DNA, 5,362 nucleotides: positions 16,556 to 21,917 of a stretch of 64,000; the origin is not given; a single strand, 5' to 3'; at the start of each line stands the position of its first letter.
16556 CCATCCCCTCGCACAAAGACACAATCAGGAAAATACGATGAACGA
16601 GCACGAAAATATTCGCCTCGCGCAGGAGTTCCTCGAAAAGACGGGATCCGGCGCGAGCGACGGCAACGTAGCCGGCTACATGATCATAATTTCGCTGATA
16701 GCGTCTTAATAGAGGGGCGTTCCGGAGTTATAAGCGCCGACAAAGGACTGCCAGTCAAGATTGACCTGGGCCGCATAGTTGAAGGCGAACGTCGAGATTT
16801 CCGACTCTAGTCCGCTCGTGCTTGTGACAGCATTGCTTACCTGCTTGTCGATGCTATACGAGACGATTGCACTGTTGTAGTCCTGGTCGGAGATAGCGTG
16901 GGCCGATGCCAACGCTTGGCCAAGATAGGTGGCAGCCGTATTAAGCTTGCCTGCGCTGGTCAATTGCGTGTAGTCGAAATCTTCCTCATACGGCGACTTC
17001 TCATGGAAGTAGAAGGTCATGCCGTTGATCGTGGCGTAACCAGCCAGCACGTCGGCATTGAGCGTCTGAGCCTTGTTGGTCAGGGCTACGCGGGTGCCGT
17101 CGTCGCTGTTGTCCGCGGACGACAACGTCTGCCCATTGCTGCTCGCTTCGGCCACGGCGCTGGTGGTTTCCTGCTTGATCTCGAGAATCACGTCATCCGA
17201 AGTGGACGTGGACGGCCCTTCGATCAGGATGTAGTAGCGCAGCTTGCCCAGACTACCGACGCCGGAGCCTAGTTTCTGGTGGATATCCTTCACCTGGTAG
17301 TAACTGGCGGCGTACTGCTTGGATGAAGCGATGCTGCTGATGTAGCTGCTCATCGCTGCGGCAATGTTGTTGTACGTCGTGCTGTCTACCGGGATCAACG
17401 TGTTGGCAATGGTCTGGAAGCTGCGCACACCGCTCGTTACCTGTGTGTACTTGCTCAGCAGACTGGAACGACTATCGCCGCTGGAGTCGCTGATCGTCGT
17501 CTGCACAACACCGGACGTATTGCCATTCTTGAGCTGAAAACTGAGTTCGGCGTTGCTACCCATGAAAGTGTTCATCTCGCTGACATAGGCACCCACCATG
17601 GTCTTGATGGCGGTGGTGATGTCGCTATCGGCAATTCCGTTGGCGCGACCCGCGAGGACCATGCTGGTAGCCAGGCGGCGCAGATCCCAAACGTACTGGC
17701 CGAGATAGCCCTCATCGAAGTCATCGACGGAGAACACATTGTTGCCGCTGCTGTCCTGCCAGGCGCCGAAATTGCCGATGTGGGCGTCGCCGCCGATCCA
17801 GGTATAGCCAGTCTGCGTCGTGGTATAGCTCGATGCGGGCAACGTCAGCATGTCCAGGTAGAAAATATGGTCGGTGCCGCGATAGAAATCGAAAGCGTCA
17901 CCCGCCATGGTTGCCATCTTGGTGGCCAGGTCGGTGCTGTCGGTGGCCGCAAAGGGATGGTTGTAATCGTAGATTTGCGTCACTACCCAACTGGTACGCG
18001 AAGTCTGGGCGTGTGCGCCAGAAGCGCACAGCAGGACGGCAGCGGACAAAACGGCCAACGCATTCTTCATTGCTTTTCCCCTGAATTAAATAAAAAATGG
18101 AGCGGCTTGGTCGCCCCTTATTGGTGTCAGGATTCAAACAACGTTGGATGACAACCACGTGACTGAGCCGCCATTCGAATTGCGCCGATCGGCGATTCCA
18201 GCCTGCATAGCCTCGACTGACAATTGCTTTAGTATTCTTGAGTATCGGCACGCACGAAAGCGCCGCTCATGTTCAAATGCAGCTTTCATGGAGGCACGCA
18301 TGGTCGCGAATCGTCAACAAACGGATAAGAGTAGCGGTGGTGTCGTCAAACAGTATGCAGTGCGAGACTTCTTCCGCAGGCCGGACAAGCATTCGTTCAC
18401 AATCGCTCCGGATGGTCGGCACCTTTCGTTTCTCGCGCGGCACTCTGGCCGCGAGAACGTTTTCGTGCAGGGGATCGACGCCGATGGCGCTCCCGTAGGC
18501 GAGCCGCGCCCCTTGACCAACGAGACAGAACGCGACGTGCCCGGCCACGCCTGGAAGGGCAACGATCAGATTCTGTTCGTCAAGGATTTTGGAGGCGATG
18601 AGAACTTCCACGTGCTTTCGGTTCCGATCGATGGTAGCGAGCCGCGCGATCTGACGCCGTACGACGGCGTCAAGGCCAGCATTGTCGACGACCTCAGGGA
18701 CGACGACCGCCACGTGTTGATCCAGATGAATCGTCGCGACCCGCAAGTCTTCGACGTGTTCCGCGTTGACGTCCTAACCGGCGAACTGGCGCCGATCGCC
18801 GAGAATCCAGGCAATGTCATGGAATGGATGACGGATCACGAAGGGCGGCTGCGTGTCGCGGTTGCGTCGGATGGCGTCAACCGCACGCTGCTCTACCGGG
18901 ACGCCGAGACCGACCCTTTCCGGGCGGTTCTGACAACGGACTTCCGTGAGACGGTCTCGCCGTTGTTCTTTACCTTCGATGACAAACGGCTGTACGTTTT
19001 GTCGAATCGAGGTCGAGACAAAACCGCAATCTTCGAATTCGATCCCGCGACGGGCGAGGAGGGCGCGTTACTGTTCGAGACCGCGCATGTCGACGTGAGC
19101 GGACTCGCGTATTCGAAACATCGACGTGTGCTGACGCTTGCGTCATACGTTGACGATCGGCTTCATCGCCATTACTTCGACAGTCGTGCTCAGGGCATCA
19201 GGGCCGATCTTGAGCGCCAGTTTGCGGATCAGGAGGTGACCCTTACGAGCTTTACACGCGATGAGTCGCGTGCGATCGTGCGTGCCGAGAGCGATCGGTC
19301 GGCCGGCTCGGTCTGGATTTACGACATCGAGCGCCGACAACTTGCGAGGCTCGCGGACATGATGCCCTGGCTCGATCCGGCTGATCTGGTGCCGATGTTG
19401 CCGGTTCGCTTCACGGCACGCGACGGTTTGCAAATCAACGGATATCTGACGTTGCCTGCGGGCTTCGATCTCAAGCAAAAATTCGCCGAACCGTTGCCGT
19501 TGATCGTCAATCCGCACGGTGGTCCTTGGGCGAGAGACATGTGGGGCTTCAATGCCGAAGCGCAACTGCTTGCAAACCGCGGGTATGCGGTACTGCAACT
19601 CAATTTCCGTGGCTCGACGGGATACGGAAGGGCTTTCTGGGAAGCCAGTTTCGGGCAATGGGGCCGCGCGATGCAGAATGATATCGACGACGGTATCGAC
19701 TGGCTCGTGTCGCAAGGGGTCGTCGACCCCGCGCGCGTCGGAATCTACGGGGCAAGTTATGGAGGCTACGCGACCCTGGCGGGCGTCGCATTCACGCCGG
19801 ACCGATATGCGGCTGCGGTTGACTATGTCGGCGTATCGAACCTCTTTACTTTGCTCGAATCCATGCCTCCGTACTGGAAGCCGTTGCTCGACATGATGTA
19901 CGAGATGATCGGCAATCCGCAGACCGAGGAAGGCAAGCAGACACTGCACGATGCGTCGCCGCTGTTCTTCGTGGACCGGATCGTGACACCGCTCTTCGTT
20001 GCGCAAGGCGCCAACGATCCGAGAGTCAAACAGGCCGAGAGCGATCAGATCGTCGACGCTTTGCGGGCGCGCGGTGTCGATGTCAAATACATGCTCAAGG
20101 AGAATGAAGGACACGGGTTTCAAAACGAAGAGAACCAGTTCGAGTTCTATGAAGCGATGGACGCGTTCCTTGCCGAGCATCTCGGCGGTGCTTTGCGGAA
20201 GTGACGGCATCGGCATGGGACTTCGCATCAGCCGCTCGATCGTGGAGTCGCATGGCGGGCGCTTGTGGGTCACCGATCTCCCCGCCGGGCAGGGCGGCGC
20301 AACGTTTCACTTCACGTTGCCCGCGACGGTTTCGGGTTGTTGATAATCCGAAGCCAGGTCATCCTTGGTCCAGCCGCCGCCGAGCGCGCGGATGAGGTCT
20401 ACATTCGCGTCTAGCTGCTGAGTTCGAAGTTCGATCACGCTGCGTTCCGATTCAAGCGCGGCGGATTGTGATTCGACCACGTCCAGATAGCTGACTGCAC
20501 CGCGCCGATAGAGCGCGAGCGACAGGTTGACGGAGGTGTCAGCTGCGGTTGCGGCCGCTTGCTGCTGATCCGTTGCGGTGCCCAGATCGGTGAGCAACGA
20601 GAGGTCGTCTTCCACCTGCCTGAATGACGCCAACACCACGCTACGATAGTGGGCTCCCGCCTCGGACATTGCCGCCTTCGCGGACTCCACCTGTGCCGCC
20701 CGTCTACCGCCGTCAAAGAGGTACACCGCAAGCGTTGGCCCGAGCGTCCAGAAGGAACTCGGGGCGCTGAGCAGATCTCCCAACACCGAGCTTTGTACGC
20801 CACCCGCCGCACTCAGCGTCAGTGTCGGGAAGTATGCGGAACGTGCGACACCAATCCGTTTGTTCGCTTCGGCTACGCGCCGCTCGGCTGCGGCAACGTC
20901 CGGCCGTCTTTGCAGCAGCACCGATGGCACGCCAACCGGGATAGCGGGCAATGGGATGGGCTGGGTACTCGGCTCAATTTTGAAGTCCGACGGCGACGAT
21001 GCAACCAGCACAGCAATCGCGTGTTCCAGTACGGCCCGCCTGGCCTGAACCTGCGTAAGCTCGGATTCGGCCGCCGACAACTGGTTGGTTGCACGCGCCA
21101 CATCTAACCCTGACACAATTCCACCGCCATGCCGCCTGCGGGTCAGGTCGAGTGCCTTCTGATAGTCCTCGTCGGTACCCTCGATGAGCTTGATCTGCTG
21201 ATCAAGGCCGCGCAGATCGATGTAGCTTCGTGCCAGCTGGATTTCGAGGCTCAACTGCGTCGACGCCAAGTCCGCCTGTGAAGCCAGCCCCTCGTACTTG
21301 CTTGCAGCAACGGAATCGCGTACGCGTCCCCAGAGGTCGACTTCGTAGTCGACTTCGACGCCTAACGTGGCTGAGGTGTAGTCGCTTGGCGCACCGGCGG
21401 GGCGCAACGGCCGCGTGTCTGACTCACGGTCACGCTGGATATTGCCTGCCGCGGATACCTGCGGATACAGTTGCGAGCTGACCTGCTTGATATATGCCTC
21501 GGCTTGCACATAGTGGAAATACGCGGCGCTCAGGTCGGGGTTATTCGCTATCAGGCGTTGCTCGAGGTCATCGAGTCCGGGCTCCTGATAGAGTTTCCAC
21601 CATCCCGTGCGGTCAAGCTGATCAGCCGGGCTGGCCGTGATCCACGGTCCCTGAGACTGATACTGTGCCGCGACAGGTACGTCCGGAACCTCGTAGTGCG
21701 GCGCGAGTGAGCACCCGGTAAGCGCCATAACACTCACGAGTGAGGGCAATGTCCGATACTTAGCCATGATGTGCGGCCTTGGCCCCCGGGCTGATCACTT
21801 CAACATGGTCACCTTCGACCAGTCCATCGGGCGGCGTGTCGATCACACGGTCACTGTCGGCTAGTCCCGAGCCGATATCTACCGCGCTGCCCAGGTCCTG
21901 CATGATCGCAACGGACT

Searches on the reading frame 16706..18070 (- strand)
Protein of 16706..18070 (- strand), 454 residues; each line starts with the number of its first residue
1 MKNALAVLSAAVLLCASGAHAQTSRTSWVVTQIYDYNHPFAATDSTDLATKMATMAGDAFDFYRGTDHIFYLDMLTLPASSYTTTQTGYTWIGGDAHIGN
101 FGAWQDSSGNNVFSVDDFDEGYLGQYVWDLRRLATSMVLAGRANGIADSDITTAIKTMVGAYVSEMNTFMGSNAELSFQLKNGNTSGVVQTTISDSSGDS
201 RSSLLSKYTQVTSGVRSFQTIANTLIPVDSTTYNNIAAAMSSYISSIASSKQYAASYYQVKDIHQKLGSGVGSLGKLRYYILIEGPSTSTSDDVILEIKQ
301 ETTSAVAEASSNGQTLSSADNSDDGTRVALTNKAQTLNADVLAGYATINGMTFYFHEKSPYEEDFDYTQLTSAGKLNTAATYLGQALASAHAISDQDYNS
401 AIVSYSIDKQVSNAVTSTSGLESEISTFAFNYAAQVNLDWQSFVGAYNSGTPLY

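Call 64: search_protein_families(library=pfam, proteins=[window:16706-18070:-], max_evalue=0.001)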
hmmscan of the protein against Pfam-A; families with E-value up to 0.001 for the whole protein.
window:16706-18070:- (454 aa): 1 family
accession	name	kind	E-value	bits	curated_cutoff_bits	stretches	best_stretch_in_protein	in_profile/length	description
PF10009.15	DUF2252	-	1.2e-88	298.3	22.3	1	48-445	6-391/392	Uncharacterized protein conserved in bacteria (DUF2252)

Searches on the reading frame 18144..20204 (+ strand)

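Call 64: search_protein_families(library=pfam, proteins=[window:18144-20204:+], max_evalue=0.001)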
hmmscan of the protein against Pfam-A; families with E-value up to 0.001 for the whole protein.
window:18144-20204:+ (686 aa): 7 families
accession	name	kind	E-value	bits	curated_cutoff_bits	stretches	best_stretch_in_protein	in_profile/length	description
PF00326.27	Peptidase_S9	-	3.1e-46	158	22.6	1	467-682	1-212/213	Prolyl oligopeptidase family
PF20434.5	BD-FAE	-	3.1e-14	53.4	26.8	1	444-640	6-215/215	BD-FAE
PF02129.25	Peptidase_S15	-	5.6e-12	46.3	23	1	427-568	1-133/262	X-Pro dipeptidyl-peptidase (S15 family)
PF01738.24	DLH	-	1.1e-09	38.7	21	1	465-667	21-196/217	Dienelactone hydrolase family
PF05448.18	AXE1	-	4.9e-05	22.7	21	0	416-561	54-207/321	Acetyl xylan esterase (AXE1)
PF12146.15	Hydrolase_4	-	0.00044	20.1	27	0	611-663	188-238/239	Serine aminopeptidase, S33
PF07859.19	Abhydrolase_3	-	0.00045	20.5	25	0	512-660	50-209/210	alpha/beta hydrolase fold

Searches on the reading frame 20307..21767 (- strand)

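Call 64: search_protein_families(library=pfam, proteins=[window:20307-21767:-], max_evalue=0.001)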
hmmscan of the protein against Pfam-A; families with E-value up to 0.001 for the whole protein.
window:20307-21767:- (486 aa): 1 family
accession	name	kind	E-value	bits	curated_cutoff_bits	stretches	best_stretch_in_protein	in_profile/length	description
PF02321.23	OEP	-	2.3e-47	161.7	22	2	65-254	1-185/187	Outer membrane efflux protein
